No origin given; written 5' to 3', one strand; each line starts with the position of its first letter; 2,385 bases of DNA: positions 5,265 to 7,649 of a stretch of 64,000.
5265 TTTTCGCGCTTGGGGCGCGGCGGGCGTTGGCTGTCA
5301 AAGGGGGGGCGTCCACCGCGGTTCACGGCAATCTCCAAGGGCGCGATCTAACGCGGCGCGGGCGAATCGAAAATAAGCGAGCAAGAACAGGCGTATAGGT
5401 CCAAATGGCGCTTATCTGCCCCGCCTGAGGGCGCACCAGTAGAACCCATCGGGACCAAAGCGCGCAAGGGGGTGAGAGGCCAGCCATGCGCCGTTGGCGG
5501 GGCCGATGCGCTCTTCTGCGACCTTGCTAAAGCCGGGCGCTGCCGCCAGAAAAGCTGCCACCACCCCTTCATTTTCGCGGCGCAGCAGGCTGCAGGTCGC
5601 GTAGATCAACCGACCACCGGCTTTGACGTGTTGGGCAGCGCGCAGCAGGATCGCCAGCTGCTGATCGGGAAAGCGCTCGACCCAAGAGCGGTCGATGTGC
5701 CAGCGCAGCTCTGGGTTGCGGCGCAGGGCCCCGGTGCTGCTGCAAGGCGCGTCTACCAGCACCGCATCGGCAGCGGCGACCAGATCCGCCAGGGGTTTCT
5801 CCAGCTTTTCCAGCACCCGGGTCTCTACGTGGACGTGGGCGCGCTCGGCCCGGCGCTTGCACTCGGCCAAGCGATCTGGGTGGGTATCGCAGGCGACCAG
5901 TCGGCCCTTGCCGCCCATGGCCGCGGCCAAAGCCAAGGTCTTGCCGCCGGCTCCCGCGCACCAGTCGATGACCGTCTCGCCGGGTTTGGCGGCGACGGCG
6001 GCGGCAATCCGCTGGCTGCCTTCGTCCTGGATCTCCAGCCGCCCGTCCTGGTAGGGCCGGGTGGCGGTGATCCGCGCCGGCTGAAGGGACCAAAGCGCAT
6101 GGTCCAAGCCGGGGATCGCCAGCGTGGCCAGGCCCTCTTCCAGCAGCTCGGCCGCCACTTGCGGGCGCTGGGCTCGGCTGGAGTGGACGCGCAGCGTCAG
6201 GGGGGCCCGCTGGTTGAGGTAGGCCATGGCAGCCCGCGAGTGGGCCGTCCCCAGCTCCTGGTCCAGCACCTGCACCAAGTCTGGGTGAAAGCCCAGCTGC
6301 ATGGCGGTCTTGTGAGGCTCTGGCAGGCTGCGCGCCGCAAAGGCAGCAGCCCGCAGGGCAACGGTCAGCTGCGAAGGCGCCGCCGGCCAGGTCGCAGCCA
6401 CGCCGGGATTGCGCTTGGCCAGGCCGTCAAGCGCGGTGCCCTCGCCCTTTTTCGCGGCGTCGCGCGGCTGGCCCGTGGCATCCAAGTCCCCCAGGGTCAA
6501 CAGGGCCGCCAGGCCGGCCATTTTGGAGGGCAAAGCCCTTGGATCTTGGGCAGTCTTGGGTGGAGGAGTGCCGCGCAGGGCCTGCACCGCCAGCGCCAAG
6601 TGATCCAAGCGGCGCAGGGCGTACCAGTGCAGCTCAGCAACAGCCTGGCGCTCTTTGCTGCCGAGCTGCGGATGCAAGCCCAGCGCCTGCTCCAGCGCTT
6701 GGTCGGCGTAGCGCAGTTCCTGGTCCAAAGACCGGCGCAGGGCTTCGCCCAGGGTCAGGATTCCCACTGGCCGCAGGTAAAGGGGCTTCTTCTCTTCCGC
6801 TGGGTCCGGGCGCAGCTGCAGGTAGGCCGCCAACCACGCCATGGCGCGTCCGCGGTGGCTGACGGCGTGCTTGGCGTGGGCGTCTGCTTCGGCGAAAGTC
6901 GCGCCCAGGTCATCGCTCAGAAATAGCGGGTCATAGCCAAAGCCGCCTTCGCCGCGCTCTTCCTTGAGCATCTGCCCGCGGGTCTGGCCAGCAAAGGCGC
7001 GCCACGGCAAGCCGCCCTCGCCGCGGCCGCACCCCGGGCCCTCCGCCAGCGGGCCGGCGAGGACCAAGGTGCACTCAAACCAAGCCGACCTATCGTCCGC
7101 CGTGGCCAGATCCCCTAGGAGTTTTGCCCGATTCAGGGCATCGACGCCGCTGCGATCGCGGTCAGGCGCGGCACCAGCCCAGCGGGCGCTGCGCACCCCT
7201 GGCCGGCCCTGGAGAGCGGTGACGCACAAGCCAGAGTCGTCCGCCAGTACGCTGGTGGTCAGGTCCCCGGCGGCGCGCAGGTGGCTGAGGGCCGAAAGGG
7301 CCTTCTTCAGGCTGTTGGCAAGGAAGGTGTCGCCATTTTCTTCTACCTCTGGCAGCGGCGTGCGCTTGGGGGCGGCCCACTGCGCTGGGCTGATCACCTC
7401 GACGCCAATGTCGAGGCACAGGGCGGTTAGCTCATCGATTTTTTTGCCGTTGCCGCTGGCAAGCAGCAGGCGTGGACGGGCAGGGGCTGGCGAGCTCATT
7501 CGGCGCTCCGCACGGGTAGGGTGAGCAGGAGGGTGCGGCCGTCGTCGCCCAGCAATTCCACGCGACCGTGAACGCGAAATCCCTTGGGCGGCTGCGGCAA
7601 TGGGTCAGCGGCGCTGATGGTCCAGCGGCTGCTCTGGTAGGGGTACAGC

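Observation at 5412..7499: Single ORF fusing a Ham1/RdgB non-canonical NTP pyrophosphatase to an RsmB/Sun 16S rRNA m5C methyltransferase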

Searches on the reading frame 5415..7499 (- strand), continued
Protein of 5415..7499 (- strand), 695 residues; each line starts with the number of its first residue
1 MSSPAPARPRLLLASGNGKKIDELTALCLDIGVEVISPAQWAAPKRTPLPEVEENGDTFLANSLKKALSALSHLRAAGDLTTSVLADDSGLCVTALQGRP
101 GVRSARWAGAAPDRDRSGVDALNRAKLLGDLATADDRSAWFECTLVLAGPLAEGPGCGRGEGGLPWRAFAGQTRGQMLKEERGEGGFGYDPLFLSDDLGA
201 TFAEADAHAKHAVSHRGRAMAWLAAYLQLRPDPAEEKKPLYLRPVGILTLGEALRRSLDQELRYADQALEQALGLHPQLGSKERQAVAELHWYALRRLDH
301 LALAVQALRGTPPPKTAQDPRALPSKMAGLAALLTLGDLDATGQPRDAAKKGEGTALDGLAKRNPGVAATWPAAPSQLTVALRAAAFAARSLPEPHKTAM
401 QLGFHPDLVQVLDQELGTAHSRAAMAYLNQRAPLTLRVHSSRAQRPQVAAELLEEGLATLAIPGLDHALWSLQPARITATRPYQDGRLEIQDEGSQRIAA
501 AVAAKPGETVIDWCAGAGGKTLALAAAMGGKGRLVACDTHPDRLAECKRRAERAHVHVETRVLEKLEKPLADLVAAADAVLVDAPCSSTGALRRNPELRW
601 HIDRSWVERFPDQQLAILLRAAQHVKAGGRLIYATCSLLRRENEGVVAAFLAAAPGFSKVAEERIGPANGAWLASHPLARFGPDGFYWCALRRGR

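Call 35: search_protein_families(library=ncbifam, proteins=[P0053, P0064, P0070, P0054], max_evalue=1e-20)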
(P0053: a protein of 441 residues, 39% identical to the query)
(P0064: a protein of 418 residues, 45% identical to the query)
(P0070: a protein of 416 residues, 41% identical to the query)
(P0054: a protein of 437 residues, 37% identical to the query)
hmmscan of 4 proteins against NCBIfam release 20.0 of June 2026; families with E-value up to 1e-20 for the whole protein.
P0053 (441 aa): 9 families
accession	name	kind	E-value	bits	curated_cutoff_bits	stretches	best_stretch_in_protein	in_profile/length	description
NF011494.0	PRK14902.1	equivalog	4.5e-78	263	319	1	112-440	121-443/444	16S rRNA (cytosine(967)-C(5))-methyltransferase RsmB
NF011493.0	PRK14901.1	equivalog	9.1e-77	258.7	540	1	120-439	129-445/447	16S rRNA (cytosine(967)-C(5))-methyltransferase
TIGR00563.1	rsmB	equivalog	1.2e-63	215.7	269.05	1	112-436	116-432/437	16S rRNA (cytosine(967)-C(5))-methyltransferase RsmB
NF008149.0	PRK10901.1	equivalog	1.9e-55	188.6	375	1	38-439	29-432/434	16S rRNA (cytosine(967)-C(5))-methyltransferase RsmB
NF011495.0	PRK14903.1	equivalog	1.7e-40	139.2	503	1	122-386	118-378/431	16S rRNA (cytosine(967)-C(5))-methyltransferase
TIGR00446.1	nop2p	subfamily_domain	2.8e-39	135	210.45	1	171-437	1-262/264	NOL1/NOP2/sun family putative RNA methylase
NF041567.1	mtaseRsmF_Thermus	equivalog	1.9e-32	112.4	690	1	161-392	14-238/443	16S rRNA (cytosine(1407)-C(5))-methyltransferase RsmF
NF008898.0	PRK11933.1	equivalog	1.9e-26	92.6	588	1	170-439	40-310/480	16S rRNA (cytosine(1407)-C(5))-methyltransferase RsmF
NF040814.1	tRNA_cyt_mtase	equivalog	4.2e-22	78.6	550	1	160-392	26-251/305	tRNA (cytosine(49)-C(5))-methyltransferase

P0064 (418 aa): 9 families
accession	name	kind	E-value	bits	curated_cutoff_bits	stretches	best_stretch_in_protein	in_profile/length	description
NF011493.0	PRK14901.1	equivalog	6.7e-75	252.6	540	1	115-417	146-446/447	16S rRNA (cytosine(967)-C(5))-methyltransferase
NF011494.0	PRK14902.1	equivalog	1e-71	242.1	319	1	115-417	144-443/444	16S rRNA (cytosine(967)-C(5))-methyltransferase RsmB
TIGR00563.1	rsmB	equivalog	3e-67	227.7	269.05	1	120-415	144-434/437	16S rRNA (cytosine(967)-C(5))-methyltransferase RsmB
NF008149.0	PRK10901.1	equivalog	3.3e-60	204.3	375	1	114-417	144-433/434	16S rRNA (cytosine(967)-C(5))-methyltransferase RsmB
TIGR00446.1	nop2p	subfamily_domain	1.2e-39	136.1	210.45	1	152-414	1-262/264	NOL1/NOP2/sun family putative RNA methylase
NF041567.1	mtaseRsmF_Thermus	equivalog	6e-38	130.6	690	1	128-383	5-250/443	16S rRNA (cytosine(1407)-C(5))-methyltransferase RsmF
NF011495.0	PRK14903.1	equivalog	3.2e-37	128.4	503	1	138-371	152-384/431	16S rRNA (cytosine(967)-C(5))-methyltransferase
NF008898.0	PRK11933.1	equivalog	1.5e-28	99.6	588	1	151-416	40-310/480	16S rRNA (cytosine(1407)-C(5))-methyltransferase RsmF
NF040814.1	tRNA_cyt_mtase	equivalog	3.8e-23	82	550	1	147-370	32-250/305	tRNA (cytosine(49)-C(5))-methyltransferase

P0070 (416 aa): 9 families
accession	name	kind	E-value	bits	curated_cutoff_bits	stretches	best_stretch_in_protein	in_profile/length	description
NF011493.0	PRK14901.1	equivalog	2.7e-75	253.9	540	1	114-415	147-446/447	16S rRNA (cytosine(967)-C(5))-methyltransferase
NF011494.0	PRK14902.1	equivalog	5.8e-71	239.6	319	1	113-414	144-442/444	16S rRNA (cytosine(967)-C(5))-methyltransferase RsmB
TIGR00563.1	rsmB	equivalog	2.4e-65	221.3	269.05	1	118-411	144-432/437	16S rRNA (cytosine(967)-C(5))-methyltransferase RsmB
NF008149.0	PRK10901.1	equivalog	4.4e-61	207.1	375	1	113-414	145-432/434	16S rRNA (cytosine(967)-C(5))-methyltransferase RsmB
TIGR00446.1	nop2p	subfamily_domain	5.5e-40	137.3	210.45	1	151-410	2-260/264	NOL1/NOP2/sun family putative RNA methylase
NF011495.0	PRK14903.1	equivalog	4.1e-37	128.1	503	1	119-370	135-385/431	16S rRNA (cytosine(967)-C(5))-methyltransferase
NF041567.1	mtaseRsmF_Thermus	equivalog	2.2e-34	118.8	690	1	148-410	23-286/443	16S rRNA (cytosine(1407)-C(5))-methyltransferase RsmF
NF008898.0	PRK11933.1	equivalog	1.3e-27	96.5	588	1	141-414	32-310/480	16S rRNA (cytosine(1407)-C(5))-methyltransferase RsmF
NF040814.1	tRNA_cyt_mtase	equivalog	9.3e-22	77.4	550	1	200-368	85-250/305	tRNA (cytosine(49)-C(5))-methyltransferase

P0054 (437 aa): 8 families
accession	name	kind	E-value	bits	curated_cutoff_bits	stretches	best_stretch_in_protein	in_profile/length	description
NF011493.0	PRK14901.1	equivalog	1.3e-76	258.2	540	1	116-433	133-445/447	16S rRNA (cytosine(967)-C(5))-methyltransferase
NF011494.0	PRK14902.1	equivalog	4.8e-72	243.1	319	1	109-434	123-443/444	16S rRNA (cytosine(967)-C(5))-methyltransferase RsmB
TIGR00563.1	rsmB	equivalog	1.9e-63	215.1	269.05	1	109-432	118-434/437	16S rRNA (cytosine(967)-C(5))-methyltransferase RsmB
NF008149.0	PRK10901.1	equivalog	6.8e-52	176.9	375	1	127-433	143-432/434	16S rRNA (cytosine(967)-C(5))-methyltransferase RsmB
NF041567.1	mtaseRsmF_Thermus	equivalog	1e-37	129.8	690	1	159-434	18-291/443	16S rRNA (cytosine(1407)-C(5))-methyltransferase RsmF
NF011495.0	PRK14903.1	equivalog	2.8e-36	125.3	503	1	117-382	118-379/431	16S rRNA (cytosine(967)-C(5))-methyltransferase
TIGR00446.1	nop2p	subfamily_domain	6e-36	124.1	210.45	1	167-431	2-262/264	NOL1/NOP2/sun family putative RNA methylase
NF008898.0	PRK11933.1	equivalog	3.1e-28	98.5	588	1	165-434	40-311/480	16S rRNA (cytosine(1407)-C(5))-methyltransferase RsmF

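Call 39: search_protein_representatives(protein=window:5415-7499:-)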
Query: 695 residues. Proteins with E-value up to 0.001 (for the whole library): 39850; up to 1e-10: 21604; up to 1e-30: 2581. The best 150 are listed.
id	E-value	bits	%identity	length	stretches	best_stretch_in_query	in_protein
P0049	8.1e-159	546.8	50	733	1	4-693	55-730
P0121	2.8e-124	432.7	66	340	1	380-693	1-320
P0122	2.9e-82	293.8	47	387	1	9-373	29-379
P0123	1.1e-79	285.3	43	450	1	242-670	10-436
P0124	1.6e-71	258.3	64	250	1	494-695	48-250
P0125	3.8e-59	217.4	49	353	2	395-565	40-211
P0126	1.5e-58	215.5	47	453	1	373-693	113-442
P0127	1.5e-56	208.8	43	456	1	258-693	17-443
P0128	4.3e-55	204.0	44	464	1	394-694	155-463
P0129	1.1e-54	202.7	42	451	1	248-693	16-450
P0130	1.5e-54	202.2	45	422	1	398-690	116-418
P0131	2.4e-54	201.5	40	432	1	278-693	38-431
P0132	4.6e-54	200.6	48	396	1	409-659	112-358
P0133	1.6e-53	198.8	41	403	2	372-672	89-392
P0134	4.3e-53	197.4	44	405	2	408-669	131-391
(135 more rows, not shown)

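Call 40: list_cluster_members(proteins=[P0123, P0127, P0129, P0122, P0001])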
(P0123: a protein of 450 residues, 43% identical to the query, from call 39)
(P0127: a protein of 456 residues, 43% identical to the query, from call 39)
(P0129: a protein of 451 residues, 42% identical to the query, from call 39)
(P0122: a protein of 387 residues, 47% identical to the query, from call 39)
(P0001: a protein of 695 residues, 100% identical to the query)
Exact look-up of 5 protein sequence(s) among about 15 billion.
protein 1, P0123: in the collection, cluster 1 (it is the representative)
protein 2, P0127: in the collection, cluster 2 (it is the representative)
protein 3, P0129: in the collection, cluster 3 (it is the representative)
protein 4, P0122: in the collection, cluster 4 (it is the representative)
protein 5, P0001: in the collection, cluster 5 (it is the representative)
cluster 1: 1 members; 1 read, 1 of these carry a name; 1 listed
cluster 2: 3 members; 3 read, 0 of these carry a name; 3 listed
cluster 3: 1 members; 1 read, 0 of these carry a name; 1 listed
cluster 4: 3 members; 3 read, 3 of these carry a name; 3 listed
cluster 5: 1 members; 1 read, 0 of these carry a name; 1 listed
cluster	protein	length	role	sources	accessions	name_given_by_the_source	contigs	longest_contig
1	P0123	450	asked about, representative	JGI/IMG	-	16S rRNA (cytosine967-C5)-methyltransferase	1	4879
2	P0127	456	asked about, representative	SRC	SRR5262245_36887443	-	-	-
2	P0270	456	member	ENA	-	-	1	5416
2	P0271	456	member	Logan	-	-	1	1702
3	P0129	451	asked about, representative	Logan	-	-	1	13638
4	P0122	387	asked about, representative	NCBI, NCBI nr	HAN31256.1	MAG TPA: hypothetical protein DCQ06_06620, partial [Myxococcales bacterium] | hypothetical protein [Myxococcales bacterium]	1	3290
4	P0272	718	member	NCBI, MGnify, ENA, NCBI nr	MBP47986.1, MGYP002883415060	MAG: hypothetical protein CMH53_08615 [Myxococcales bacterium] | CR=1 FL=1 | hypothetical protein [Myxococcales bacterium]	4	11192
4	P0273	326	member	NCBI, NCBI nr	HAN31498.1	MAG TPA: hypothetical protein DCQ06_07860 [Myxococcales bacterium] | hypothetical protein [Myxococcales bacterium]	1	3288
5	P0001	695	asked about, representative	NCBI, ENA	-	-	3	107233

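Call 41: find_encoding_contigs(protein=P0123, flank=5000, max_places=2)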
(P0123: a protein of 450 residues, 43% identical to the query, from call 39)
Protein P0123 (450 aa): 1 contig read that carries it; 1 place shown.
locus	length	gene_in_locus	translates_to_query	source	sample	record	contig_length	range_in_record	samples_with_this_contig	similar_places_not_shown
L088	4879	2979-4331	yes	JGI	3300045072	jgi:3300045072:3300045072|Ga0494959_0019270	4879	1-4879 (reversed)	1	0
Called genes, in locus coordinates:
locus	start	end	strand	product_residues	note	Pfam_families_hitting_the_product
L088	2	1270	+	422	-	?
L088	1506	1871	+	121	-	-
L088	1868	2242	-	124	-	PF01850:PIN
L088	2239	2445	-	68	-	PF04014:MazE_antitoxin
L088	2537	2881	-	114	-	-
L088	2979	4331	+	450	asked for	PF13649:Methyltransf_25 (faint), PF22458:RsmF-B_ferredox, PF01189:Methyltr_RsmB-F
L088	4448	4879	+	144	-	?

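Call 42: find_encoding_contigs(protein=P0129, flank=8000, max_places=2)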
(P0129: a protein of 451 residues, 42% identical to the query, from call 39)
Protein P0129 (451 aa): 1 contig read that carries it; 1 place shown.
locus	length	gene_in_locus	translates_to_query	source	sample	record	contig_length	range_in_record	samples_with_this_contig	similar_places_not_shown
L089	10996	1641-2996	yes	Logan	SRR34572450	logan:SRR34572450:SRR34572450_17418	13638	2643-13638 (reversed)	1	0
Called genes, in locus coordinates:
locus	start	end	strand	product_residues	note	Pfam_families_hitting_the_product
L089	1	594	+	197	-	?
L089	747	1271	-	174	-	PF05685:Uma2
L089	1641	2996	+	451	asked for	PF22458:RsmF-B_ferredox, PF01189:Methyltr_RsmB-F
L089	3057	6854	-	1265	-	PF11965:DUF3479 (faint), PF02514:CobN-Mg_chel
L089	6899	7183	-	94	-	-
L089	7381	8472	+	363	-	PF27529:AMPT, PF04389:Peptidase_M28 (faint), PF05343:Peptidase_M42, PF01546:Peptidase_M20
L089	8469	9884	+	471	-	PF01565:FAD_binding_4, PF02913:FAD-oxidase_C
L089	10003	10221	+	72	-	-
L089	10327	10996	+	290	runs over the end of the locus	PF02511:Thy1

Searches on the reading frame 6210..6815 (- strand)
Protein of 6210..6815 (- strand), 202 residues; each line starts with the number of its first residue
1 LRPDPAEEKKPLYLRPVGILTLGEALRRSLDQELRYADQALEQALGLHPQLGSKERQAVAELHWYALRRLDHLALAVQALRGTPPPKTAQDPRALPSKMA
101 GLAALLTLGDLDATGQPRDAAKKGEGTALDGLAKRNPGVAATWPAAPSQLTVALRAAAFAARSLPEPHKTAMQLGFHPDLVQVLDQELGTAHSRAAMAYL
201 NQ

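Call 12: search_protein_families(library=pfam, proteins=[window:6210-6815:-], max_evalue=1)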
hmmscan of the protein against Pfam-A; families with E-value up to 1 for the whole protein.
window:6210-6815:- (202 aa): 1 family
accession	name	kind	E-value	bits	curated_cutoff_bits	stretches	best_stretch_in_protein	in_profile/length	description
PF09349.15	OHCU_decarbox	-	0.0046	17.9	24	1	24-59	35-71/155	OHCU decarboxylase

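Call 58: predict_structure(alignment_id=A2)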
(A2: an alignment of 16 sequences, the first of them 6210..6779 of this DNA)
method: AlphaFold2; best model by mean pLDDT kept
length: 190 residues; sequences in the alignment: 16
mean_pLDDT: 92.2   pTM: 0.87
mean pLDDT of the five models: 92.2, 92.1, 91.8, 91.5, 91.2
residues with pLDDT >= 90: 142; 70-90: 47; 50-70: 1; < 50: 0
segments of 3 or more residues with pLDDT < 50: none
pLDDT, mean of each block of 10 residues (from residue 1): 92 97 95 96 96 93 94 87 93 96 88 89 94 94 94 88 88 92 85
secondary structure, 60 per line:
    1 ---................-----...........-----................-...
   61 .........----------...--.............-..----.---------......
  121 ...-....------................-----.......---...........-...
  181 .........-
elements in order: H4-19 H25-35 H41-56 H58-69 H85-97 H116-123 H125-128 H135-150 H156-162 H166-176 H178-189
